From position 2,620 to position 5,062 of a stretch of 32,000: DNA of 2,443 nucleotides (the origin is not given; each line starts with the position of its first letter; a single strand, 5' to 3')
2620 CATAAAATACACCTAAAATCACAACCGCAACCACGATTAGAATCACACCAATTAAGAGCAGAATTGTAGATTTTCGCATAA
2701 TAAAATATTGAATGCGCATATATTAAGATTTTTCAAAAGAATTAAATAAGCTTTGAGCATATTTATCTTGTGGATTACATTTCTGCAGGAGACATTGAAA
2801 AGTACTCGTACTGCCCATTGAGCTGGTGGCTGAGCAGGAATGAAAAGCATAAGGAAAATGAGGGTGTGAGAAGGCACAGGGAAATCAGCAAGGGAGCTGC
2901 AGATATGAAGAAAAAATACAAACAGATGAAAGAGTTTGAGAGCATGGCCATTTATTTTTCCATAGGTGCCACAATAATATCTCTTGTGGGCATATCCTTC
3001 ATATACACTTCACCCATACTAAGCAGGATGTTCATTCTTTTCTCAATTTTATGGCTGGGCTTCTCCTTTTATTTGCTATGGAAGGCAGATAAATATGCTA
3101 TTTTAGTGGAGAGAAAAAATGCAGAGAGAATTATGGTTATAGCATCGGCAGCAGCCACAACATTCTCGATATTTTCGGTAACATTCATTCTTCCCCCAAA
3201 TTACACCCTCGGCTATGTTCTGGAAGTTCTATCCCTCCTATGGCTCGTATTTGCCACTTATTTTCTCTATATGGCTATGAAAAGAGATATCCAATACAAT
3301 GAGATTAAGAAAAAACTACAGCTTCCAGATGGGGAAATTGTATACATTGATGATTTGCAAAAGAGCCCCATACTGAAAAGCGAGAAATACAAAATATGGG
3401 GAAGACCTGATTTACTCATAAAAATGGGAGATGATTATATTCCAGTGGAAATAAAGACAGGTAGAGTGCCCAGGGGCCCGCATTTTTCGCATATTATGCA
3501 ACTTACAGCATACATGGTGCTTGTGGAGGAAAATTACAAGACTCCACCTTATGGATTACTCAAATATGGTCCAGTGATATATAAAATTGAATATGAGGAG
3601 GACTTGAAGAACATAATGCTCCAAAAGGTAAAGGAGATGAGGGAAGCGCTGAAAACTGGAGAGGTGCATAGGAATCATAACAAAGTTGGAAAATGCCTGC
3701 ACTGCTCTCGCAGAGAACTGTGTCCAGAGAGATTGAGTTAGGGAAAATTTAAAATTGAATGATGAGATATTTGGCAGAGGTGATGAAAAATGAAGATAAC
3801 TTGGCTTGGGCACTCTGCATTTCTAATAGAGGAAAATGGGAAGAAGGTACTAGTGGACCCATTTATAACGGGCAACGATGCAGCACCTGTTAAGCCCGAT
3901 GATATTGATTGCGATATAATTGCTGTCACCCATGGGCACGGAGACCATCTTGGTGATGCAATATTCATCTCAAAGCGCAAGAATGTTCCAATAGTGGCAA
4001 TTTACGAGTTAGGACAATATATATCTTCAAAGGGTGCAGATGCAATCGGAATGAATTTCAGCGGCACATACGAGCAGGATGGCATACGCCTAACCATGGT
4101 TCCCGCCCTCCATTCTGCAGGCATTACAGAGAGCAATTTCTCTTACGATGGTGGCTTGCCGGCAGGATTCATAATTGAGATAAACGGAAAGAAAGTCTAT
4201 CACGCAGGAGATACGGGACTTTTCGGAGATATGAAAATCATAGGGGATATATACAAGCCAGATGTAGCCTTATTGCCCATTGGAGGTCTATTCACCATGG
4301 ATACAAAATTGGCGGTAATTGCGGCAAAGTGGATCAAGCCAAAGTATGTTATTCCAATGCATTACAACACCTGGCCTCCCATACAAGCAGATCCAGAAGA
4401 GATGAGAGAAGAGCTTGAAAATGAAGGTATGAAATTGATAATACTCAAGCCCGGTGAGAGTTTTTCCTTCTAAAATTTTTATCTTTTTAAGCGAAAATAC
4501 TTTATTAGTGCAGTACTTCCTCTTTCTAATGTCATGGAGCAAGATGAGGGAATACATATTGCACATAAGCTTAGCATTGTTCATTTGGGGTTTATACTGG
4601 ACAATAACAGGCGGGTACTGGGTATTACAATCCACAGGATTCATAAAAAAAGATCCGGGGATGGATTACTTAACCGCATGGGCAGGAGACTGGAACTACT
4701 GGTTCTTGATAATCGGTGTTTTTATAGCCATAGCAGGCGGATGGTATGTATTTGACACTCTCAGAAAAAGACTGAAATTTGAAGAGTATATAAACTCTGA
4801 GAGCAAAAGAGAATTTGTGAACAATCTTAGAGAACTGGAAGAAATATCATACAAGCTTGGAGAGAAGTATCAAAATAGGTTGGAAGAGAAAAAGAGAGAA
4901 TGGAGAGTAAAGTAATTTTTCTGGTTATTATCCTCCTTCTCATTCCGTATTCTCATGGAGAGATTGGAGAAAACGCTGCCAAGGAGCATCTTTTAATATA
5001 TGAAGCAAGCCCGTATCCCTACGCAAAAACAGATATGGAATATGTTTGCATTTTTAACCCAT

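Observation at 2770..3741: Cas4-family Fe-S nuclease split by a four-helix membrane insertion, with no CRISPR or cas neighbours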

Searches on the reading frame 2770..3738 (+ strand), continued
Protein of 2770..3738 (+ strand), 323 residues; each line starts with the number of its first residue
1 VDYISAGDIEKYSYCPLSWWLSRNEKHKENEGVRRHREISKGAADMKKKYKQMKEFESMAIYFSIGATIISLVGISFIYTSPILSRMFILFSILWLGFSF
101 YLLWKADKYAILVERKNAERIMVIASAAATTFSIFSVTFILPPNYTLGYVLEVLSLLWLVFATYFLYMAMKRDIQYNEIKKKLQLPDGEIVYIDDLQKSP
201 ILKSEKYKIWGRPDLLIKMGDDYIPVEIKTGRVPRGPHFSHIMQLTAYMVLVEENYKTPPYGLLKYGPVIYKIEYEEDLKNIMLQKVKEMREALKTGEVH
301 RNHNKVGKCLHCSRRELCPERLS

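Call 64: find_homologous_proteins(query=P0212)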
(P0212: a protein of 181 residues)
Query P0212 (181 aa): 76 proteins with E <= 0.001 among 1425 candidates.
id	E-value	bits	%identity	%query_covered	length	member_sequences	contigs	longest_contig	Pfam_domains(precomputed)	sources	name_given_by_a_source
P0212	3.6e-117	407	100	100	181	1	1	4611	PF01930.24,PF12705.14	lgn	-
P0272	8.3e-63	230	57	88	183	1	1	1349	PF01930.24,PF12705.14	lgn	-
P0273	5.5e-61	224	57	99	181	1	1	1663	PF01930.24,PF12705.14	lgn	-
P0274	1.3e-57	213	54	90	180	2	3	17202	PF01930.24,PF12705.14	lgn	-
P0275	1.4e-57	213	57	83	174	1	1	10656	PF01930.24,PF12705.14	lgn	-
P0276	1.3e-56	209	53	88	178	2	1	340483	PF01930.24,PF12705.14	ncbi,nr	ncbi:MAG: CRISPR-associated protein Cas4 [Chloroflexi bacterium]|nr:CRISPR-associated protein Cas4 [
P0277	1.6e-55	206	55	87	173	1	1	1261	PF01930.24,PF12705.14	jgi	jgi:CRISPR-associated exonuclease Cas4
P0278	2.6e-55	205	54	99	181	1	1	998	PF01930.24,PF12705.14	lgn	-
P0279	1.3e-54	203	54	78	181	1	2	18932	PF01930.24,PF12705.14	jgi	jgi:CRISPR-associated exonuclease Cas4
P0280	2.0e-54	202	54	97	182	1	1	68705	PF01930.24,PF12705.14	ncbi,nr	ncbi:MAG: CRISPR-associated protein Cas4 [Anaerolineae bacterium]|nr:CRISPR-associated protein Cas4 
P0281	3.0e-54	202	53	91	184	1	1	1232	PF01930.24,PF12705.14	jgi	jgi:CRISPR-associated exonuclease Cas4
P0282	4.6e-53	198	53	82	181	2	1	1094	PF01930.24,PF12705.14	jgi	jgi:CRISPR-associated exonuclease Cas4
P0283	7.8e-53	197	51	88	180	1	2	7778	PF01930.24,PF12705.14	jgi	jgi:CRISPR-associated exonuclease Cas4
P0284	8.5e-50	187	54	83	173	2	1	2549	PF01930.24,PF12705.14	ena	-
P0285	1.1e-49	187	55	79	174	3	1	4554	PF01930.24,PF12705.14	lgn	-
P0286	1.5e-49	186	49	92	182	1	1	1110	PF01930.24,PF12705.14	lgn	-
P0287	3.3e-49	185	47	100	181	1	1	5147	PF01930.24,PF12705.14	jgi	jgi:CRISPR-associated exonuclease Cas4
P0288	4.9e-49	185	54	77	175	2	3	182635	PF01930.24,PF12705.14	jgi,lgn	jgi:CRISPR-associated exonuclease Cas4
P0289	1.4e-48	183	49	97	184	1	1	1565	PF01930.24,PF12705.14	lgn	-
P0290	3.4e-48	182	54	83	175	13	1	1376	PF01930.24,PF12705.14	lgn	-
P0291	5.4e-47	178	51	81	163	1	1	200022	PF01930.24,PF12705.14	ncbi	-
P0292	3.3e-46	175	50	84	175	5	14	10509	PF01930.24,PF12705.14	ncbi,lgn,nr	ncbi:MAG: Dna2/Cas4 domain-containing protein [Anaerolineae bacterium]|nr:Dna2/Cas4 domain-containin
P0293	7.4e-45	171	49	94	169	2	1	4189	PF01930.24,PF12705.14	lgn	-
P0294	1.0e-44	171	54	83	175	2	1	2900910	PF01930.24,PF12705.14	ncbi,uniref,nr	ncbi:CRISPR-associated protein Cas4 [Aggregatilinea lenta]|uniref:CRISPR-associated protein Cas4 n=1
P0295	1.1e-44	170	53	83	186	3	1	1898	PF01930.24,PF12705.14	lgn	-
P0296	7.7e-44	168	51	82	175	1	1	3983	PF01930.24,PF12705.14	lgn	-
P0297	7.7e-42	161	49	78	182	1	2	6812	PF01930.24,PF12705.14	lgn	-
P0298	1.4e-40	157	50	85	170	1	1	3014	PF01930.24,PF12705.14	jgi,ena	-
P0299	3.7e-40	156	51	83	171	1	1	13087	PF01930.24,PF12705.14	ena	-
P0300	1.1e-39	154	50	82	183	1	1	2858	PF01930.24,PF12705.14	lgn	-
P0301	2.3e-39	153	49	86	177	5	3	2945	PF01930.24,PF12705.14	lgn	-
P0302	3.6e-39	152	48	81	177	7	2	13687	PF01930.24,PF12705.14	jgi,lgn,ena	-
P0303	6.2e-39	152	48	86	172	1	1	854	PF01930.24,PF12705.14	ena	-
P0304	7.2e-39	151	47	87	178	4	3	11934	PF01930.24,PF12705.14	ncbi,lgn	-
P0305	9.6e-39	151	47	84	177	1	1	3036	PF01930.24,PF12705.14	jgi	jgi:CRISPR/Cas system-associated exonuclease Cas4 (RecB family)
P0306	1.6e-38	150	50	85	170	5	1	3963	PF01930.24,PF12705.14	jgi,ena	jgi:CRISPR-associated exonuclease Cas4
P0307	3.5e-38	149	48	90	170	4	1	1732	PF01930.24,PF12705.14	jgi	jgi:CRISPR-associated exonuclease Cas4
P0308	2.2e-36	143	46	96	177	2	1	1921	PF01930.24,PF12705.14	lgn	-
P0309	1.6e-35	141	48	78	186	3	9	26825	PF01930.24,PF12705.14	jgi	-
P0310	1.2e-34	138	46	83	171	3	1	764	PF01930.24,PF12705.14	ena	-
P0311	1.9e-34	137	46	81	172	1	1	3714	PF01930.24,PF12705.14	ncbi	-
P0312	2.1e-34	137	45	82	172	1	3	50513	PF01930.24,PF12705.14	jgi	jgi:CRISPR-associated exonuclease Cas4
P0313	9.6e-34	135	42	82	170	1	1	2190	PF01930.24,PF12705.14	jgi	jgi:CRISPR-associated exonuclease Cas4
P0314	2.1e-33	134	44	92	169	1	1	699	PF01930.24,PF12705.14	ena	-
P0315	5.6e-33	132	55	66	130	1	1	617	PF01930.24,PF12705.14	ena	-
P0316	6.9e-33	132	42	92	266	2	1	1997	PF01930.24,PF12705.14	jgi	jgi:CRISPR-associated exonuclease Cas4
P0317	2.3e-32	130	44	92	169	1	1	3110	PF01930.24,PF12705.14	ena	-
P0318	4.5e-32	129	44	91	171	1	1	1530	PF01930.24,PF12705.14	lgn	-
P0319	6.1e-32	129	41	92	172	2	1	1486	PF01930.24,PF12705.14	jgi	jgi:CRISPR-associated exonuclease Cas4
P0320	7.9e-32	129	41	93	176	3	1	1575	PF01930.24,PF12705.14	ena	-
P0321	1.1e-31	128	56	64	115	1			PF12705.14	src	-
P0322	1.7e-31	128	43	81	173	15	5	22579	PF01930.24,PF12705.14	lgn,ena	-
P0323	1.8e-31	127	42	92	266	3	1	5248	PF01930.24,PF12705.14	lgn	-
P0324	8.7e-31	125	43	92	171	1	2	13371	PF01930.24,PF12705.14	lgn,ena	-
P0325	1.2e-30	125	45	82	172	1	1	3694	PF01930.24,PF12705.14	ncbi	-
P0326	2.0e-30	124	40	92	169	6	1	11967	PF01930.24,PF12705.14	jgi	-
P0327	2.9e-30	123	39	92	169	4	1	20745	PF01930.24,PF12705.14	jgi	jgi:CRISPR-associated exonuclease Cas4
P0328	3.2e-30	123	46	83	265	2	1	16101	PF01930.24,PF12705.14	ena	-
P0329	3.8e-30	123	41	92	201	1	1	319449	PF01930.24,PF12705.14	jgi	-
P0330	9.4e-30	122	39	83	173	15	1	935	PF01930.24,PF12705.14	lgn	-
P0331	1.4e-29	121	39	94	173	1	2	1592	PF01930.24,PF12705.14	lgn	-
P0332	2.1e-29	121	42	83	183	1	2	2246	PF01930.24,PF12705.14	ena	-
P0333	2.6e-29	120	42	81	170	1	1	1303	PF01930.24,PF12705.14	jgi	jgi:CRISPR-associated exonuclease Cas4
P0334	2.9e-29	120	50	67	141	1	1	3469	PF12705.14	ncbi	ncbi:MAG TPA: PD-(D/E)XK nuclease family protein, partial [Anaerolineaceae bacterium]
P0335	1.4e-28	118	44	92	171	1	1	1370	PF01930.24,PF12705.14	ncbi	-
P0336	1.8e-28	118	40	91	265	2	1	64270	PF01930.24,PF12705.14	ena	-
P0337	2.4e-28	117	39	92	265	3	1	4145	PF01930.24,PF12705.14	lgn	-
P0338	1.6e-27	115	45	82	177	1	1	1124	PF01930.24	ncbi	-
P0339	8.5e-27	112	38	92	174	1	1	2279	PF01930.24,PF12705.14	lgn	-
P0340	3.9e-26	110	44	83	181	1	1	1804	PF01930.24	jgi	jgi:CRISPR-associated exonuclease Cas4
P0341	1.9e-25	108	39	81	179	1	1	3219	PF01930.24,PF12705.14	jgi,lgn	jgi:CRISPR-associated exonuclease Cas4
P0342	1.9e-22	98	35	90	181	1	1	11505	PF01930.24,PF12705.14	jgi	jgi:CRISPR-associated exonuclease Cas4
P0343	4.6e-21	93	33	94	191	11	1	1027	PF01930.24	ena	-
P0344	1.2e-19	89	42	59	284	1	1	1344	PF01930.24,PF12705.14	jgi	jgi:CRISPR-associated exonuclease Cas4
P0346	1.4e-12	66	39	62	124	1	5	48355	PF12705.14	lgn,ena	-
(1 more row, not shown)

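Call 65: find_encoding_contigs(protein=P0294, flank=7000, max_places=1)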
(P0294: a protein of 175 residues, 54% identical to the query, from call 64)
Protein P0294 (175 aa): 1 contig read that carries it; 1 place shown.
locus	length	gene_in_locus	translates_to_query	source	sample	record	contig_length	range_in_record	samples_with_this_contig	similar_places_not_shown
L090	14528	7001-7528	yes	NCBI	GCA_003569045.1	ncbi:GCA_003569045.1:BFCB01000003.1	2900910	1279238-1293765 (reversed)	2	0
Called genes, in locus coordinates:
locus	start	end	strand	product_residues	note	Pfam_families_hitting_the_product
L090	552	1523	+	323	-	-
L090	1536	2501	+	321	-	-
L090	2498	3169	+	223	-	-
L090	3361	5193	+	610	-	PF03704:BTAD, PF00931:NB-ARC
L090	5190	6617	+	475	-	-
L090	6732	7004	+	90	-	-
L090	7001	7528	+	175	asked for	PF12705:PDDEXK_1, PF01930:Cas_Cas4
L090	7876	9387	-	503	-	PF26549:Tricorn_N, PF14583:Pectate_lyase22 (faint), PF26550:Tricorn_2nd (faint), PF00930:DPPIV_N (faint), PF07676:PD40 (faint)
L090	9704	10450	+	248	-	PF00005:ABC_tran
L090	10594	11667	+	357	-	PF02518:HATPase_c, PF00072:Response_reg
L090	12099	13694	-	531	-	PF00171:Aldedh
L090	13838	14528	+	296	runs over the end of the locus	PF01557:FAA_hydrolase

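Call 66: find_encoding_contigs(protein=P0276, flank=7000, max_places=1)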
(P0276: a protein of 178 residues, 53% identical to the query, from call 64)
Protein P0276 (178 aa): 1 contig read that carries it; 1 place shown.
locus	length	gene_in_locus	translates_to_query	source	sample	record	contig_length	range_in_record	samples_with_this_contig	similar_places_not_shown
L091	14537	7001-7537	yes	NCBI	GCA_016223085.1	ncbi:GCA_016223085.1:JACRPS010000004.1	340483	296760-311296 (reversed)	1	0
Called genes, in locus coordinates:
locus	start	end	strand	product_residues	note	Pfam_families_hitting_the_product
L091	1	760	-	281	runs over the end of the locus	-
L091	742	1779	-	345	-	-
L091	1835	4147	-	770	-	PF04542:Sigma70_r2, PF04545:Sigma70_r4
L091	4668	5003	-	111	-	PF12844:HTH_19, PF13560:HTH_31, PF01381:HTH_3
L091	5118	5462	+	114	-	-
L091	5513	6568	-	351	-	PF00589:Phage_integrase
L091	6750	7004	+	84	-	-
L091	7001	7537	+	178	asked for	PF12705:PDDEXK_1, PF01930:Cas_Cas4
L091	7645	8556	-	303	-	-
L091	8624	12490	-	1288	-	-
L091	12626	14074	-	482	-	PF06347:SH3_4 (faint), PF08239:SH3_3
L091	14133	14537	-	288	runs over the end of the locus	PF04151:PPC (faint)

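Call 67: find_encoding_contigs(protein=P0288, flank=7000, max_places=1)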
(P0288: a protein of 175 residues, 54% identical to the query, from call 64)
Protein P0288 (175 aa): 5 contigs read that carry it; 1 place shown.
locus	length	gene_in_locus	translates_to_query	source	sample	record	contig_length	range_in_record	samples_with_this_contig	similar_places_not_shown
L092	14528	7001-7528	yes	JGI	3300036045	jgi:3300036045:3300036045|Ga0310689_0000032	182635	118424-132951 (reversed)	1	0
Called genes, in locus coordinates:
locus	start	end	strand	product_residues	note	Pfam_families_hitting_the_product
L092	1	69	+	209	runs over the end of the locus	-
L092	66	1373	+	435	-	-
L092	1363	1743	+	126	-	-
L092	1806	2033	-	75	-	-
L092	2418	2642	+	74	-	-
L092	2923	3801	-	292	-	-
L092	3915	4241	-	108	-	-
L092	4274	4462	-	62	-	-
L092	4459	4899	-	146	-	-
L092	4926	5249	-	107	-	-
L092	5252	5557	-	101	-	-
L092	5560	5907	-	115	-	-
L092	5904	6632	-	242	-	PF00128:Alpha-amylase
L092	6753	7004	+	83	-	-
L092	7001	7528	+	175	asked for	PF12705:PDDEXK_1, PF01930:Cas_Cas4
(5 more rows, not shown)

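Call 76: find_encoding_contigs(protein=P0336, flank=7000, max_places=1)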
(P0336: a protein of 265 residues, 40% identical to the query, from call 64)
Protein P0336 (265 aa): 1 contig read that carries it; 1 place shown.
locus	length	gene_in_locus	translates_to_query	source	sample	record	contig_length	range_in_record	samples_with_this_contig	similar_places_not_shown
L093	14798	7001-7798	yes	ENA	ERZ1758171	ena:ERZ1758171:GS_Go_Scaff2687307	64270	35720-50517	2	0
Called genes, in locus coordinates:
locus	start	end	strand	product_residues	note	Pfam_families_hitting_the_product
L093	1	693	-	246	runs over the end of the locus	PF02517:Rce1-like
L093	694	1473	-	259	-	PF00561:Abhydrolase_1, PF12146:Hydrolase_4, PF00975:Thioesterase (weak), PF12697:Abhydrolase_6, PF03096:Ndr (faint), PF00561:Abhydrolase_1 (weak)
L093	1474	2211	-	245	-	PF13230:GATase_4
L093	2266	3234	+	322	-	-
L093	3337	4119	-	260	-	PF00378:ECH_1, PF16113:ECH_2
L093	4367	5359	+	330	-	-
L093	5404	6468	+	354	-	PF01916:DS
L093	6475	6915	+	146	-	-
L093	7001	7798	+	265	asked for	PF12705:PDDEXK_1, PF01930:Cas_Cas4 (weak)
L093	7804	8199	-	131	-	PF07381:EarA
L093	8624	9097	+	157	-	-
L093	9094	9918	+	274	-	PF04414:tRNA_deacylase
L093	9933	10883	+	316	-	PF02374:ArsA_ATPase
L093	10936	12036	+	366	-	PF01656:CbiA (weak), PF02374:ArsA_ATPase, PF13614:AAA_31 (weak)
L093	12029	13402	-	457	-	PF00293:NUDIX, PF00753:Lactamase_B, PF17778:WHD_BLACT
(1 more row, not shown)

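Call 84: fold_search(model_id=the predicted structure, library=viral)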
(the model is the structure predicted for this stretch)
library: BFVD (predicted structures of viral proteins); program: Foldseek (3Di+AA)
matches with E <= 10: 395; with E <= 0.001: 25
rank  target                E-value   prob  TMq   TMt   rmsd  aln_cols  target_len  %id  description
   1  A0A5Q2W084            2.4e-05  1.00  0.40  0.50  17.4       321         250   13  (no name in the UniProt tables at hand)
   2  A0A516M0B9            7.3e-05  1.00  0.37  0.40  17.3       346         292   12  (no name in the UniProt tables at hand)
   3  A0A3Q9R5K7            9.7e-05  1.00  0.42  0.52  17.3       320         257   12  (no name in the UniProt tables at hand)
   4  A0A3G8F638            1.1e-04  1.00  0.28  0.44   5.1       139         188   22  (no name in the UniProt tables at hand)
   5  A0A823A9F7            1.2e-04  1.00  0.33  0.46  15.2       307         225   13  (no name in the UniProt tables at hand)
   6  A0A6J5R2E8            2.0e-04  1.00  0.27  0.34   3.5       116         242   17  PD-(D/E)XK nuclease superfamily [uncultured Caudovirales phage]
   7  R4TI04                2.6e-04  1.00  0.36  0.44  18.6       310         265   12  PD-(D/E)XK nuclease [Haloarcula californiae tailed virus 1]
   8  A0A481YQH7            2.9e-04  1.00  0.24  0.30   8.2       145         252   16  Exonuclease [Pithovirus LCDPAC02]
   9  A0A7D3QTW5            2.9e-04  1.00  0.31  0.11  21.8       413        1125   11  DNA 3'-5' helicase [Fadolivirus FV1/VV64]
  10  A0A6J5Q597            3.0e-04  1.00  0.31  0.42   5.1       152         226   12  Cas4, CRISPR-associated protein Cas4 [uncultured Caudovirales phage]
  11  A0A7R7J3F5            3.1e-04  1.00  0.41  0.49  17.9       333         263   13  (no name in the UniProt tables at hand)
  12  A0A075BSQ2            4.0e-04  1.00  0.34  0.29  22.2       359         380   12  PD-(D/E)XK endonuclease-like domain-containing protein [Microcystis phage MaMV-DC]
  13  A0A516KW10            4.2e-04  1.00  0.28  0.28   5.2       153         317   13  (no name in the UniProt tables at hand)
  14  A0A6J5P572            4.9e-04  1.00  0.24  0.28   6.8       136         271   20  PD-(D/E)XK nuclease superfamily [uncultured Caudovirales phage]
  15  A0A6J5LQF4            5.1e-04  1.00  0.29  0.32  13.1       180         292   17  COG1468 CRISPR-associated protein Cas4 (RecB family exonuclease) [uncultured Caudovirales phage]
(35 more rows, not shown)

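Call 90: search_protein_families(library=pfam, proteins=[P0187, P0294, P0336, P0121], max_evalue=0.01)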
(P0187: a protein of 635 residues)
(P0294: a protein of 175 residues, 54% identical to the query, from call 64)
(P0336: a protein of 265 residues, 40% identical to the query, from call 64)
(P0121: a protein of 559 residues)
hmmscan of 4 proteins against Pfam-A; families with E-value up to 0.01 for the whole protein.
P0187 (635 aa): 4 families
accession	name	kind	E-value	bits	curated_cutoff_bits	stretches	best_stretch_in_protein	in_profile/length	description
PF01938.26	TRAM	-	1.5e-15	57.2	21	2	496-551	2-60/61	TRAM domain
PF12705.13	PDDEXK_1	-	6.3e-10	39.8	22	1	352-480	120-247/247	PD-(D/E)XK nuclease superfamily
PF01930.23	Cas_Cas4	-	1.4e-09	38.6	22.7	1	364-479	49-158/160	Domain of unknown function DUF83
PF00335.26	Tetraspanin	-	0.0035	17.5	32.1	1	5-81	43-115/225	Tetraspanin family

P0294 (175 aa): 2 families
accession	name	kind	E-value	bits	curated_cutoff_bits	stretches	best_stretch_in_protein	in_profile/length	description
PF01930.23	Cas_Cas4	-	1.4e-12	48.5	22.7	1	21-170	19-158/160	Domain of unknown function DUF83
PF12705.13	PDDEXK_1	-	2e-08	34.9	22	1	41-171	120-247/247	PD-(D/E)XK nuclease superfamily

P0336 (265 aa): 2 families
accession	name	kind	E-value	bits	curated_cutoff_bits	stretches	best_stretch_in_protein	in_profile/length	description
PF12705.13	PDDEXK_1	-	3.8e-14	53.7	22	1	3-261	2-247/247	PD-(D/E)XK nuclease superfamily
PF01930.23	Cas_Cas4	-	5.3e-07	30.3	22.7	1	149-260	52-158/160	Domain of unknown function DUF83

P0121 (559 aa): 3 families
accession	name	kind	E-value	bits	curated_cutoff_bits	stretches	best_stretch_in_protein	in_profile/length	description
PF12705.13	PDDEXK_1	-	1.9e-16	61.2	22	1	414-555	88-247/247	PD-(D/E)XK nuclease superfamily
PF01930.23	Cas_Cas4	-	2.5e-10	41.1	22.7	1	445-554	53-158/160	Domain of unknown function DUF83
PF06023.18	Csa1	-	0.0018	18.1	27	1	461-515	195-245/292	CRISPR-associated exonuclease Csa1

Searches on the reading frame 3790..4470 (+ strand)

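Call 33: search_protein_families(library=pfam, proteins=[window:3790-4470:+], max_evalue=0.1)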
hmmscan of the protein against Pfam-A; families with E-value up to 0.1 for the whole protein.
window:3790-4470:+ (227 aa): 4 families
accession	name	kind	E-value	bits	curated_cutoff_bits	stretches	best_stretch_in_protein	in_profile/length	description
PF13483.12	Lactamase_B_3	-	8.8e-29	101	24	1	2-191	1-160/160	Beta-lactamase superfamily domain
PF12706.13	Lactamase_B_2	-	1.8e-24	86.9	27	1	19-192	2-200/200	Beta-lactamase superfamily domain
PF00753.33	Lactamase_B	-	2.5e-16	60.6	22.7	1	4-172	2-171/196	Metallo-beta-lactamase superfamily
PF16032.11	DUF4788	-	0.059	12.8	27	1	198-223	49-74/229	Domain of unknown function (DUF4788)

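Call 34: search_protein_families(library=padloc, proteins=[window:3790-4470:+], max_evalue=0.01)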
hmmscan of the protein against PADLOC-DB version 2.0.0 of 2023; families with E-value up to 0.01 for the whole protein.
window:3790-4470:+ (227 aa): 0 families

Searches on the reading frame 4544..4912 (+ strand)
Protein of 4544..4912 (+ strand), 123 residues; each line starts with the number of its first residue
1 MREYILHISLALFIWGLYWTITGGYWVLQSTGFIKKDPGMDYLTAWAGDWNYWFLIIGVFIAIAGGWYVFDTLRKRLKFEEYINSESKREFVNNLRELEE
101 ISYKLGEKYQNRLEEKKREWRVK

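Call 33: search_protein_families(library=pfam, proteins=[window:4544-4912:+], max_evalue=0.1)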
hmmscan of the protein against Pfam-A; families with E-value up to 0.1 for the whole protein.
window:4544-4912:+ (123 aa): 2 families
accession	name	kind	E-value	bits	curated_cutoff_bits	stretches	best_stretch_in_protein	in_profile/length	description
PF11433.13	DUF3198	-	1.1e-25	89.5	28.7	1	74-123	1-50/50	Protein of unknown function (DUF3198)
PF18303.6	Saf_2TM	-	0.028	14.7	29.5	0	49-72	66-90/152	SAVED-fused 2TM effector domain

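Call 34: search_protein_families(library=padloc, proteins=[window:4544-4912:+], max_evalue=0.01)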
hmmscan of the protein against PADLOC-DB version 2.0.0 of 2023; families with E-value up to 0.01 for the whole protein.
window:4544-4912:+ (123 aa): 0 families
